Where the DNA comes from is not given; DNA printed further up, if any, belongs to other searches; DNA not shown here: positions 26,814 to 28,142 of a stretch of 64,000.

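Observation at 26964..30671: Three-gene YhcG(DUF1016)-McrB-McrC-like cassette: candidate non-canonical modification-dependent defence system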

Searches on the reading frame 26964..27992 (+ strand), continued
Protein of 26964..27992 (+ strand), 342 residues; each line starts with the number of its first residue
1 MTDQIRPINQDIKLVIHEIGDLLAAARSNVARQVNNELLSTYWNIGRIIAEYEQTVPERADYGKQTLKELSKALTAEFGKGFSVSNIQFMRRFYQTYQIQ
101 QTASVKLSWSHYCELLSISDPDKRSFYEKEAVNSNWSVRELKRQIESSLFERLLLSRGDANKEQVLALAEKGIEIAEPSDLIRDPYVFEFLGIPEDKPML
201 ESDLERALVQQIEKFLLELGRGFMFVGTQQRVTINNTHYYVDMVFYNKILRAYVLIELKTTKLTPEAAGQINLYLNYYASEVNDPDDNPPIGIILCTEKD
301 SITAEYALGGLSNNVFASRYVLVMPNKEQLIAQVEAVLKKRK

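Call 75: search_protein_families(library=pfam, alignment_id=A5, max_evalue=0.001)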
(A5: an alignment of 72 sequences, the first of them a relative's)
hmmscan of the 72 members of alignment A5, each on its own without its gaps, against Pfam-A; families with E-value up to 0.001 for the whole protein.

A. member 1, L104:6230-6901:- (224 aa): 0 families

B. families by the number of members that match (of 72 scanned): 41 families (the first 25 are shown)
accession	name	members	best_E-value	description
PF00365.25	PFK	2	6.4e-61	Phosphofructokinase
PF04616.20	Glyco_hydro_43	2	1.5e-37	Glycosyl hydrolases family 43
PF13271.11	DUF4062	2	3.9e-29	Domain of unknown function (DUF4062)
PF13349.12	DUF4097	2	7.5e-11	Toastrack DUF4097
PF08902.16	DUF1848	1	3.5e-111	Domain of unknown function (DUF1848)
PF07454.18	SpoIIP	1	4.2e-56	Stage II sporulation protein P (SpoIIP)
PF00266.25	Aminotran_5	1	7.2e-55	Aminotransferase class-V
PF01432.26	Peptidase_M3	1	4.5e-38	Peptidase family M3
PF00958.27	GMP_synt_C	1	1.4e-36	GMP synthase C terminal domain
PF00395.25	SLH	1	1.6e-33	S-layer homology domain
PF05685.18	Uma2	1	1.7e-33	Putative restriction endonuclease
PF00251.26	Glyco_hydro_32N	1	4.7e-31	Glycosyl hydrolases family 32 N-terminal domain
PF02518.31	HATPase_c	1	1e-29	Histidine kinase-, DNA gyrase B-, and HSP90-like ATPase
PF13358.12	DDE_3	1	3.8e-25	DDE superfamily endonuclease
PF00589.27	Phage_integrase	1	1.5e-24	Phage integrase family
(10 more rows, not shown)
